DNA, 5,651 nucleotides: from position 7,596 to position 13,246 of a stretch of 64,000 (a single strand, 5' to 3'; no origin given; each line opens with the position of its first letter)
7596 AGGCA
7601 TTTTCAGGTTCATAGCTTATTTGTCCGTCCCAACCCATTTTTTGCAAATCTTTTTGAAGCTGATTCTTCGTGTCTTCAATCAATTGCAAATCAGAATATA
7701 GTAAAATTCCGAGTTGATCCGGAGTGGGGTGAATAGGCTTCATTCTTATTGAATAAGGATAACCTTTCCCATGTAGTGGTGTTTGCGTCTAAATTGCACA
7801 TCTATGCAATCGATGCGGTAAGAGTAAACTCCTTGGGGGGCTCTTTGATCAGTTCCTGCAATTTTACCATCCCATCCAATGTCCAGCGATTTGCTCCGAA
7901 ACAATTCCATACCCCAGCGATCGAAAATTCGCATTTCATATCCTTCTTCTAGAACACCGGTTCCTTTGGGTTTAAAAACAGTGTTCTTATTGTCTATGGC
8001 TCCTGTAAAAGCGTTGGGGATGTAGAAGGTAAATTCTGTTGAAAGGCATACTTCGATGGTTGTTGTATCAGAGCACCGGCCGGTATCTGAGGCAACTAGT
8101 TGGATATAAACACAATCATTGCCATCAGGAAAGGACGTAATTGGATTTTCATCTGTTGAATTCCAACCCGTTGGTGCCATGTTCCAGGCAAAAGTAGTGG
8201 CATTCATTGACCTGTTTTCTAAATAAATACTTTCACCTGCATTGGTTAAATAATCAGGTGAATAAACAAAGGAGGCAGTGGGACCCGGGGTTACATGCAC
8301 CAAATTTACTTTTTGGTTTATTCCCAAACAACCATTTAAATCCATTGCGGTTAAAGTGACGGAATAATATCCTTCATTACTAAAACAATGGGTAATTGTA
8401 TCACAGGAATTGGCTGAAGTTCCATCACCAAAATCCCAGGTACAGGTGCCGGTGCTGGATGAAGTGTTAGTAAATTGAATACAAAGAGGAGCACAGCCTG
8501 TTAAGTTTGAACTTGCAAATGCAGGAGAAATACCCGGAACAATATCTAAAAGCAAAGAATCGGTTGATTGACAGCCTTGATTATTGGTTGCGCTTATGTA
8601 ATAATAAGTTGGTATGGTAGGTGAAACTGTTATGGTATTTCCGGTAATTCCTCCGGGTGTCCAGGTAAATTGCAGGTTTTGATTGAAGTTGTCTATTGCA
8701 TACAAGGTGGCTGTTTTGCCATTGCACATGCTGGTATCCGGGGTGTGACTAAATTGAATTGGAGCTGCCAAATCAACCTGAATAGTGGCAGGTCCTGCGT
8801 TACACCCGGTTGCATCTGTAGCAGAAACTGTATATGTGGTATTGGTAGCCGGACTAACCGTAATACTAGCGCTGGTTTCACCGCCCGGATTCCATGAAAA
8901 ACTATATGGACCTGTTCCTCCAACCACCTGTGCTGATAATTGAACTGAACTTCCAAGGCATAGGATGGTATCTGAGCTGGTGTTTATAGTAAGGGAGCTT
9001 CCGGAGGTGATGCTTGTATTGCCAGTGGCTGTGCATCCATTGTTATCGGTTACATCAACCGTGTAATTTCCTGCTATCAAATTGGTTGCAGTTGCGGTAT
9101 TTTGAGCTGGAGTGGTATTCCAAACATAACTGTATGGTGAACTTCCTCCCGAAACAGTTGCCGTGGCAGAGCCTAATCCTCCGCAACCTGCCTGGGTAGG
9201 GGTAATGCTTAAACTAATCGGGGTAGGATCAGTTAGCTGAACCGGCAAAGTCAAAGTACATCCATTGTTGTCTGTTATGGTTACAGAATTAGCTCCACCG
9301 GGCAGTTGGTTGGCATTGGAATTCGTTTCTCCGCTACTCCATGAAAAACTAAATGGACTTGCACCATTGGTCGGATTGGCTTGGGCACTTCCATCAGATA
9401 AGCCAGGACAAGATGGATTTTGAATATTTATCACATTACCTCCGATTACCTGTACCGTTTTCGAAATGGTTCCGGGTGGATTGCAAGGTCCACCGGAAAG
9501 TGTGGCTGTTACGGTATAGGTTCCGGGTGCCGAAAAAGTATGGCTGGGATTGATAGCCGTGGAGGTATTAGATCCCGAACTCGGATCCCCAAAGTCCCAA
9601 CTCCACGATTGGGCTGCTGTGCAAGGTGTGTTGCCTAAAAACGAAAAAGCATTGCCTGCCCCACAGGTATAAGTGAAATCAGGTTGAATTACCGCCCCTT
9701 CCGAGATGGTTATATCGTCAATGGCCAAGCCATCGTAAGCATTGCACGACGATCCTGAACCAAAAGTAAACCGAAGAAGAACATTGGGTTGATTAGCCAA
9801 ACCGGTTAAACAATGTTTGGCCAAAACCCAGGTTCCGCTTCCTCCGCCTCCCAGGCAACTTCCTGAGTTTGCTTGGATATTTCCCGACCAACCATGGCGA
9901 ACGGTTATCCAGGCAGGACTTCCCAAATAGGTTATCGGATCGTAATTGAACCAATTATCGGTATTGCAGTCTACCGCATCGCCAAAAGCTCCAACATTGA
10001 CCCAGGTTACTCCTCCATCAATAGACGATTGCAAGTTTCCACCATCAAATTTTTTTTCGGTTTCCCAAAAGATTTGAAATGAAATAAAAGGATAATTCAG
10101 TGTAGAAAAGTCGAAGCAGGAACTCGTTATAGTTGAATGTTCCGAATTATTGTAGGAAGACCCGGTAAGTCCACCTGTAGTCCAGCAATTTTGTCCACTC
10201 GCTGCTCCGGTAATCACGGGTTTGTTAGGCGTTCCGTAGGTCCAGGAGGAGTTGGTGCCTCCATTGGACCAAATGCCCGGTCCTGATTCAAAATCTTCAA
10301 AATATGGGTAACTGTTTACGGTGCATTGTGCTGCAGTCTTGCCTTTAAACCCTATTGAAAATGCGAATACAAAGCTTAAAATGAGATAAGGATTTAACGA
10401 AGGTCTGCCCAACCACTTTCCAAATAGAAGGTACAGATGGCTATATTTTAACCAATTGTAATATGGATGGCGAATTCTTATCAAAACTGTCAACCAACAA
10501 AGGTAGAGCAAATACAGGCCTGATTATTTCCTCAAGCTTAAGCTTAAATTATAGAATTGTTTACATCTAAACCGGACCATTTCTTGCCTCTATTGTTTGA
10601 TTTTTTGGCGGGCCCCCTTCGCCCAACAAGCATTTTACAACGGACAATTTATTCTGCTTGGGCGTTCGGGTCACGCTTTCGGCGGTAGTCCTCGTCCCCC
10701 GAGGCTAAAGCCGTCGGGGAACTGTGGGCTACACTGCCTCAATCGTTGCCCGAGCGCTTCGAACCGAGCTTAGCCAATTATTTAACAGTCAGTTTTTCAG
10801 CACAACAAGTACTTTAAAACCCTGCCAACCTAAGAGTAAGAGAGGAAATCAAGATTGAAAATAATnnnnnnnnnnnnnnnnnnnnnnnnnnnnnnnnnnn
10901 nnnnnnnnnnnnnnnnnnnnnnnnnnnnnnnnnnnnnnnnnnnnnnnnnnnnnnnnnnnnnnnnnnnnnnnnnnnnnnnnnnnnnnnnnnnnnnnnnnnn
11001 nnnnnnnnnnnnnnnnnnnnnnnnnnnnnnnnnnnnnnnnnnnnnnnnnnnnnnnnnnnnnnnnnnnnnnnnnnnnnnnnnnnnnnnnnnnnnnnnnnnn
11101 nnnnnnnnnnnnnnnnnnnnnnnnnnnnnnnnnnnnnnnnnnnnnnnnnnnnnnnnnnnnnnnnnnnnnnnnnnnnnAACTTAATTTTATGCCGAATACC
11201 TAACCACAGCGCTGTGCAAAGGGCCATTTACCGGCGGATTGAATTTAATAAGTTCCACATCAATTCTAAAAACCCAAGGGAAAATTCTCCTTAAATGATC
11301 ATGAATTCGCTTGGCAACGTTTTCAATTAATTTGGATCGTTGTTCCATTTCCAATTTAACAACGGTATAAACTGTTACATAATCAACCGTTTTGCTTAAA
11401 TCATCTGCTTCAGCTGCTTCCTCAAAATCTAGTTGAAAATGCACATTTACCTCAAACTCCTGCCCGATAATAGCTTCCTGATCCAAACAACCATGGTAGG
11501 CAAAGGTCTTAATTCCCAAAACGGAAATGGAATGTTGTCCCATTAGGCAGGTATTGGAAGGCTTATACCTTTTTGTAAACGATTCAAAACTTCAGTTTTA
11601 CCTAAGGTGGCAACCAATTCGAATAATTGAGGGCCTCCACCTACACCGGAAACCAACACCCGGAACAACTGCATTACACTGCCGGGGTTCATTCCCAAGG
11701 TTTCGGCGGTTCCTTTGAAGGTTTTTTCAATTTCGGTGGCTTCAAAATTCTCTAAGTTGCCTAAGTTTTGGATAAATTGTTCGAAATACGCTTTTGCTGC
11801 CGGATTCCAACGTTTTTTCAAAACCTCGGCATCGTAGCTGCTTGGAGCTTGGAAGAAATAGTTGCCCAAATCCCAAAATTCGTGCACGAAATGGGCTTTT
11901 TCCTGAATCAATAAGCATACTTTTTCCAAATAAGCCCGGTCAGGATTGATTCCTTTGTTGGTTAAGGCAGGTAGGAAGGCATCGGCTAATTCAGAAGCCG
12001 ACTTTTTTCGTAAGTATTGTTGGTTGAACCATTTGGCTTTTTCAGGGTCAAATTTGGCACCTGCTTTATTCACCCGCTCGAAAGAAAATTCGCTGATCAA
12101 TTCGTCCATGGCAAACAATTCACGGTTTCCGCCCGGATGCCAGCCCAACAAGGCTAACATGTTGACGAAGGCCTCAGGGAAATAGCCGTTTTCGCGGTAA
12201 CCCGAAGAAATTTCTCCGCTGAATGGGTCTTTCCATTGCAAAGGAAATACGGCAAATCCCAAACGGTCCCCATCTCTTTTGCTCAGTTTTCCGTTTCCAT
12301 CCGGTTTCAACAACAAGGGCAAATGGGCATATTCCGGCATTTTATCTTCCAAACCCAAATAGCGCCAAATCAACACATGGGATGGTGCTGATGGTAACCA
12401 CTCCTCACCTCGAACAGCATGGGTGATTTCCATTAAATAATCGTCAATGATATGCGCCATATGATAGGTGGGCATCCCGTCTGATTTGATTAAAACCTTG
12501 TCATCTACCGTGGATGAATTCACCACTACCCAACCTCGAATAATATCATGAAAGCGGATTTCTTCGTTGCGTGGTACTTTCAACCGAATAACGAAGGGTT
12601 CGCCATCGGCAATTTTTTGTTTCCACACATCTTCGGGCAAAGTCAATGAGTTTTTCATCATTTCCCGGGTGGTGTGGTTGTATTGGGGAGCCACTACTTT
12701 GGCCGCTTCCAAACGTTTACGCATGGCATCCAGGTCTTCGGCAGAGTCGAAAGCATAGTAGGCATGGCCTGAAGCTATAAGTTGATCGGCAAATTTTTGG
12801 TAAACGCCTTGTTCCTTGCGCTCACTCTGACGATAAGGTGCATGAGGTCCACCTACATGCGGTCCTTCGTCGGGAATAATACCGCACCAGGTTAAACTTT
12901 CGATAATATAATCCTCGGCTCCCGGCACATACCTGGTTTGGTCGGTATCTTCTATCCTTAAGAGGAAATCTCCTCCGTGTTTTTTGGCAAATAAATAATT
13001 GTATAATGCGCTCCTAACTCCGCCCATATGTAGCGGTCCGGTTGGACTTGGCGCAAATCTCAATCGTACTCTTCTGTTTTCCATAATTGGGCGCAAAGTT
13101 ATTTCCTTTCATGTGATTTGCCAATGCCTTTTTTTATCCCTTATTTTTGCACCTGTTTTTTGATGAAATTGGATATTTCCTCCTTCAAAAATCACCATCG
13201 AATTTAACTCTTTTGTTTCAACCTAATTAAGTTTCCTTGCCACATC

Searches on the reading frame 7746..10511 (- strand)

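Call 34: search_protein_families(library=pfam, proteins=[window:7746-10511:-], max_evalue=0.00001)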
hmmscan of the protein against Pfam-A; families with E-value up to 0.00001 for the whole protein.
window:7746-10511:- (921 aa): 4 families
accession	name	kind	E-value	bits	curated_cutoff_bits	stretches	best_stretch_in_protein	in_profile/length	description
PF18911.6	PKD_4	-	1.1e-22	80.3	27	2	678-730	20-76/85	PKD domain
PF00801.26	PKD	-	4.9e-21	75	23.5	2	679-726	18-69/80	PKD domain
PF13585.12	CHU_C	-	2.6e-11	43.9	27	1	831-904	3-74/86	CHU_C Type IX secretion signal domain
PF13573.12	SprB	-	5.3e-09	36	28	1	362-396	3-37/37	SprB repeat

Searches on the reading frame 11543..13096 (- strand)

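Call 34: search_protein_families(library=pfam, proteins=[window:11543-13096:-], max_evalue=0.00001)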
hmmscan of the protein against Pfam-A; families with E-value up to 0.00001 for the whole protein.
window:11543-13096:- (517 aa): 2 families
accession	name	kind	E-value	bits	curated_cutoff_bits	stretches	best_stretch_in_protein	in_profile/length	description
PF00749.27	tRNA-synt_1c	-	3.7e-88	295.9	23.4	1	10-356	2-314/314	tRNA synthetases class I (E and Q), catalytic domain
PF19269.4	Anticodon_2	-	4.4e-30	105.4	23.6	1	370-511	2-141/141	Anticodon binding domain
